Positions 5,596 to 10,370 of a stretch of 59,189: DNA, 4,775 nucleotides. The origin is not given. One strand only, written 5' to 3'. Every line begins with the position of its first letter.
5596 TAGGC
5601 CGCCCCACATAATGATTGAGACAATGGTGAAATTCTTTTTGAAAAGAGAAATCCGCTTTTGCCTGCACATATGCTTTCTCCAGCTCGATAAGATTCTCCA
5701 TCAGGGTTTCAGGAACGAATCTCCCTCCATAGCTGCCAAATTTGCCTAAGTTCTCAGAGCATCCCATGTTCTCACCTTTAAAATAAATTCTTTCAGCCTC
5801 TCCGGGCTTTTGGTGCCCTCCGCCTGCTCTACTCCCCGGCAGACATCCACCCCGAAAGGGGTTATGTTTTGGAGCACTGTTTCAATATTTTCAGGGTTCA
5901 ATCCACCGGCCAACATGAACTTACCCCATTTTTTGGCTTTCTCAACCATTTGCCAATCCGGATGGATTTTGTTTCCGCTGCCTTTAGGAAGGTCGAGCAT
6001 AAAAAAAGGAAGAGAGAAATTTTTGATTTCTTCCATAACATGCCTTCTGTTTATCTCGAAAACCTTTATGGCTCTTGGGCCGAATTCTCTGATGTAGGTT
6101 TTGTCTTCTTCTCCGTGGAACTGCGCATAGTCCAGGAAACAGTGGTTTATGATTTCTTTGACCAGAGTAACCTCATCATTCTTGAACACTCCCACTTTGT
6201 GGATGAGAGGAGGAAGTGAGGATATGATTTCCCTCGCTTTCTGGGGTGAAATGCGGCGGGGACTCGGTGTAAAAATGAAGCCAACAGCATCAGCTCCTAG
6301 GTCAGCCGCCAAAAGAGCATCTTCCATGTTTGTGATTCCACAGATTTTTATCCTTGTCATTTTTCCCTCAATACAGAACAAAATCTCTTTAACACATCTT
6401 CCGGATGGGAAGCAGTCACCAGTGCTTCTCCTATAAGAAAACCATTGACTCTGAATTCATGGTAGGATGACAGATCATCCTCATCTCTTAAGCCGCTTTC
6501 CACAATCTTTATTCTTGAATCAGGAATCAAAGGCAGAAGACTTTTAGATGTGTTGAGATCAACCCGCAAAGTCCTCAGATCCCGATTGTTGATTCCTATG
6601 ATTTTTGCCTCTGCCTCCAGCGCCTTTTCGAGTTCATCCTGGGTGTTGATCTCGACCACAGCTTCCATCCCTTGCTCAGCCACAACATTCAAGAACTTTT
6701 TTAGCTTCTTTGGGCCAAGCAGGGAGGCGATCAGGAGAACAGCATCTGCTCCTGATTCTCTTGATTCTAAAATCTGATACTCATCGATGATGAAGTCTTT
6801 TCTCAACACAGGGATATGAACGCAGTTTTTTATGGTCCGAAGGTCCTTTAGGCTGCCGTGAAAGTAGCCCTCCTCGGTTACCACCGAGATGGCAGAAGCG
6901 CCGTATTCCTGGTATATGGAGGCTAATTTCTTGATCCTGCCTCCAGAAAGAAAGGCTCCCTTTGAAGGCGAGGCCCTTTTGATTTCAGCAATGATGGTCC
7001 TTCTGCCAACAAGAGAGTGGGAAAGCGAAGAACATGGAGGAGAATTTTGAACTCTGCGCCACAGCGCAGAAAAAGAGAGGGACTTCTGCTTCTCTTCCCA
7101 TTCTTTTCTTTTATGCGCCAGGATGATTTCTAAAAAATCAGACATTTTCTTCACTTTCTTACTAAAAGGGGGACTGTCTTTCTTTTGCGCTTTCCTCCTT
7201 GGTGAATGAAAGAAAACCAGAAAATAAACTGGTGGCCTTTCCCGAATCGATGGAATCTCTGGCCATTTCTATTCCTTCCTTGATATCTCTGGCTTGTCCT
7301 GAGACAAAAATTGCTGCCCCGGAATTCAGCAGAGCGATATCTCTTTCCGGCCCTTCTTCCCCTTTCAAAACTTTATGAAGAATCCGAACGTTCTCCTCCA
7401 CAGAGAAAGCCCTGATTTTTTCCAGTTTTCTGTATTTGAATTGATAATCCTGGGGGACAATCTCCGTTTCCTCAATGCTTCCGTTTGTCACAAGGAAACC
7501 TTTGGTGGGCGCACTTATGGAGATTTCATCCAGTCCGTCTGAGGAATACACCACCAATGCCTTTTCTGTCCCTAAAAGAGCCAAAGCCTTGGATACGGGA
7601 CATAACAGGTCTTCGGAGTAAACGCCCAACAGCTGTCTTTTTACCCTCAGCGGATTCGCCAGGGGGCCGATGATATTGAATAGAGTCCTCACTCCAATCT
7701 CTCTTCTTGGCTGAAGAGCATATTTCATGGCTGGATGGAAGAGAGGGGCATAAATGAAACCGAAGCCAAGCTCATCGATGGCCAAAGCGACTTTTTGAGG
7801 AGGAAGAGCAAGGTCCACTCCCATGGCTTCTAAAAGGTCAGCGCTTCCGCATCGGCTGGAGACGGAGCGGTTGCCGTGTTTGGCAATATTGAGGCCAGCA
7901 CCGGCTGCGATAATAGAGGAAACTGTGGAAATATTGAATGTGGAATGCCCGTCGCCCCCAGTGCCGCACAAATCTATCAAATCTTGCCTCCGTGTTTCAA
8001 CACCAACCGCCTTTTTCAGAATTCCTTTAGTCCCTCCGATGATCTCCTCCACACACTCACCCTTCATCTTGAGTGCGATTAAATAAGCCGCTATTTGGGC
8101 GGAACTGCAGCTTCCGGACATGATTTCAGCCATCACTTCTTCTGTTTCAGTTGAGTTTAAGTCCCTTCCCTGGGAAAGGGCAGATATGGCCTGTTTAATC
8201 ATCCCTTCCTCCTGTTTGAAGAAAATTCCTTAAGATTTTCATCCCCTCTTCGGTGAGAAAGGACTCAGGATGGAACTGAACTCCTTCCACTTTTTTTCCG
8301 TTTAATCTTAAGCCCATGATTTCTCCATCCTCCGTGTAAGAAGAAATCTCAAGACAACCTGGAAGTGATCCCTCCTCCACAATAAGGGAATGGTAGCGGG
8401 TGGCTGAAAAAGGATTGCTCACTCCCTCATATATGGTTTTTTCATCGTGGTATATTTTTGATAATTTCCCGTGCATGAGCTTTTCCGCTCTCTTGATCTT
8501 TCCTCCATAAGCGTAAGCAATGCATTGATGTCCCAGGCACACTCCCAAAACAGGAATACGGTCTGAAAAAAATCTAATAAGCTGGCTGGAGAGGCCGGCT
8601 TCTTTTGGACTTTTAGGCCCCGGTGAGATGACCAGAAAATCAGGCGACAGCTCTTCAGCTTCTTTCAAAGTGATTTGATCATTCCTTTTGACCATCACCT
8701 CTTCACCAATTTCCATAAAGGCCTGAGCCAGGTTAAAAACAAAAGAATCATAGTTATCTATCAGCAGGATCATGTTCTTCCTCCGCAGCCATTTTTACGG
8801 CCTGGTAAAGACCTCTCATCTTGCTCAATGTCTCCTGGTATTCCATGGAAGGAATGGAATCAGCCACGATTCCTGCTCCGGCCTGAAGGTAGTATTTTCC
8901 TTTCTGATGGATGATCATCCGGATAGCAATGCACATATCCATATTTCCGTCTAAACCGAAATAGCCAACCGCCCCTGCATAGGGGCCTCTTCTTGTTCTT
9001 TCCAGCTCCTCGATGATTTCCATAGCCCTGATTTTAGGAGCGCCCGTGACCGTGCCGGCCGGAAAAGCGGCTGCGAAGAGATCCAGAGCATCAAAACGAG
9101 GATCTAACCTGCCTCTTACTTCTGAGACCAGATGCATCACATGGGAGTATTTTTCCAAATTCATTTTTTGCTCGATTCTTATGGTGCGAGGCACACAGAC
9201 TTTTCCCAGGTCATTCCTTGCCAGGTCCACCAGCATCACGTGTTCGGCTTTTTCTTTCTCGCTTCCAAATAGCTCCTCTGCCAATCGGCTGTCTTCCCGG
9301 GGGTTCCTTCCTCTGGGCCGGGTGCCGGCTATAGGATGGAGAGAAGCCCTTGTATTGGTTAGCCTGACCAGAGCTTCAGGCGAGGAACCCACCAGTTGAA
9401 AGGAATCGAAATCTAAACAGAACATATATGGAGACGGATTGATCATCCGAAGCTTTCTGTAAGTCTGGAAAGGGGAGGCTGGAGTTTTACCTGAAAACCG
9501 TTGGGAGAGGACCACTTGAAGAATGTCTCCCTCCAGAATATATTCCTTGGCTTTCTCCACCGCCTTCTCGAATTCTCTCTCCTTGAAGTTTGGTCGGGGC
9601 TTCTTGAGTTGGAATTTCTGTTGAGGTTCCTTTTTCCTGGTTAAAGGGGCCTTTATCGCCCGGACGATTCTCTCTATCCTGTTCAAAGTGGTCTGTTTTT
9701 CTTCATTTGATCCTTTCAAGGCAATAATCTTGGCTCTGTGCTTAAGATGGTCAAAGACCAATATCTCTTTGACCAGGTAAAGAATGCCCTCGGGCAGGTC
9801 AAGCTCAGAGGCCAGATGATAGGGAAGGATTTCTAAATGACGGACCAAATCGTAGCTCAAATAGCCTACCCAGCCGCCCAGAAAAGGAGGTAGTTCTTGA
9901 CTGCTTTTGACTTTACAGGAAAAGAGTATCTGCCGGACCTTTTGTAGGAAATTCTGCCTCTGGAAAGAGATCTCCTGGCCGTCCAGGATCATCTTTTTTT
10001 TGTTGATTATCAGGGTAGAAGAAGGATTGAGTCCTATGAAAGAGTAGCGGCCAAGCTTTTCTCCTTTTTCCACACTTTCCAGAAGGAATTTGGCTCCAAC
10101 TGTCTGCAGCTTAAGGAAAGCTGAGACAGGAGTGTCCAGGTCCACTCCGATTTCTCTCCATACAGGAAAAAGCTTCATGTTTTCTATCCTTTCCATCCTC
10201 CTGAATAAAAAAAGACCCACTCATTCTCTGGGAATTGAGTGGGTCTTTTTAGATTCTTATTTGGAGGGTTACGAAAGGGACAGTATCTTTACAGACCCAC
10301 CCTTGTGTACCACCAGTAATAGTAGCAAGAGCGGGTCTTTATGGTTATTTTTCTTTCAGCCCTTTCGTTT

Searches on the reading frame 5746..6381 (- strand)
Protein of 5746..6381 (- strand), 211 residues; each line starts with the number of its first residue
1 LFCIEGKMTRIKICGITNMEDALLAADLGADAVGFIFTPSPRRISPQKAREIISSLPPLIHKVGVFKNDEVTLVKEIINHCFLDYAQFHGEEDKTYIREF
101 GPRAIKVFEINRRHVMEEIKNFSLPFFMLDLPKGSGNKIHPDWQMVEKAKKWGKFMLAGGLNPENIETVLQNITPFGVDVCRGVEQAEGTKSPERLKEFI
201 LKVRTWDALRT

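Call 36: search_protein_families(library=pfam, proteins=[window:5746-6381:-], max_evalue=0.00001)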
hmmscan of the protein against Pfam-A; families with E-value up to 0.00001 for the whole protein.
window:5746-6381:- (211 aa): 1 family
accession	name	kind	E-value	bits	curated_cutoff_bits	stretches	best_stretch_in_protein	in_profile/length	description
PF00697.28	PRAI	-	3.4e-36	125.2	22.7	1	11-200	1-191/193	N-(5'phosphoribosyl)anthranilate (PRA) isomerase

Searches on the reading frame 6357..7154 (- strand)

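Call 36: search_protein_families(library=pfam, proteins=[window:6357-7154:-], max_evalue=0.00001)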
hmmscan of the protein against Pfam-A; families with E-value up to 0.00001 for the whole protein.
window:6357-7154:- (265 aa): 1 family
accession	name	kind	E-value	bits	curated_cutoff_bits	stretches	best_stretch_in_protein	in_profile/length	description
PF00218.27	IGPS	-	2.3e-77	260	27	1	8-256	1-252/254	Indole-3-glycerol phosphate synthase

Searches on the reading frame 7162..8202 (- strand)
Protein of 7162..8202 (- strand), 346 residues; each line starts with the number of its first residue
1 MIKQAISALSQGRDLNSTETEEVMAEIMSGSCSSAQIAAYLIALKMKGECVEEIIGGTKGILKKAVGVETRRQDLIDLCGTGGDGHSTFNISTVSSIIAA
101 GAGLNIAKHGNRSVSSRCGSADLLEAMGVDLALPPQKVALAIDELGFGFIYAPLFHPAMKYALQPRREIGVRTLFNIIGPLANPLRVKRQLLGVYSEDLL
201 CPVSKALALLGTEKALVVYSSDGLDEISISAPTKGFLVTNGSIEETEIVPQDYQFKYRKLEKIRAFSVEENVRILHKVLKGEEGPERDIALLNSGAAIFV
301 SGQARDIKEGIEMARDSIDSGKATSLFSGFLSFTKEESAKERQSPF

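Call 36: search_protein_families(library=pfam, proteins=[window:7162-8202:-], max_evalue=0.00001)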
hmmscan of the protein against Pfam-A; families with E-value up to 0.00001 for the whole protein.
window:7162-8202:- (346 aa): 2 families
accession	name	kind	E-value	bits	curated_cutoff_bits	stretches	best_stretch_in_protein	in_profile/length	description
PF00591.27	Glycos_transf_3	-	8.4e-87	291.4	27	1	73-323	2-252/253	Glycosyl transferase family, a/b domain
PF02885.22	Glycos_trans_3N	-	3.1e-17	62.5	26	1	3-65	1-63/63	Glycosyl transferase family, helical bundle domain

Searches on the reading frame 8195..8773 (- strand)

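Call 36: search_protein_families(library=pfam, proteins=[window:8195-8773:-], max_evalue=0.00001)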
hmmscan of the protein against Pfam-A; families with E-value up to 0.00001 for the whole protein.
window:8195-8773:- (192 aa): 2 families
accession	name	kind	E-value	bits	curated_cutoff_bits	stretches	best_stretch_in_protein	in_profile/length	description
PF00117.34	GATase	-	4.1e-55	186.8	22.8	1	3-185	1-187/190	Glutamine amidotransferase class-I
PF07722.19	Peptidase_C26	-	3e-09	37.4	20.5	1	68-170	101-219/219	Peptidase C26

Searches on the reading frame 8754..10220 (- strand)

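Call 36: search_protein_families(library=pfam, proteins=[window:8754-10220:-], max_evalue=0.00001)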
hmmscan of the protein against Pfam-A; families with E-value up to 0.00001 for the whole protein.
window:8754-10220:- (488 aa): 2 families
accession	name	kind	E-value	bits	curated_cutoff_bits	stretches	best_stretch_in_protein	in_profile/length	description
PF00425.24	Chorismate_bind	-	5.5e-95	318.2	27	1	214-467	2-257/257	chorismate binding enzyme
PF04715.19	Anth_synt_I_N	-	1.5e-34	119.7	23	1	27-163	1-138/140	Anthranilate synthase component I, N terminal region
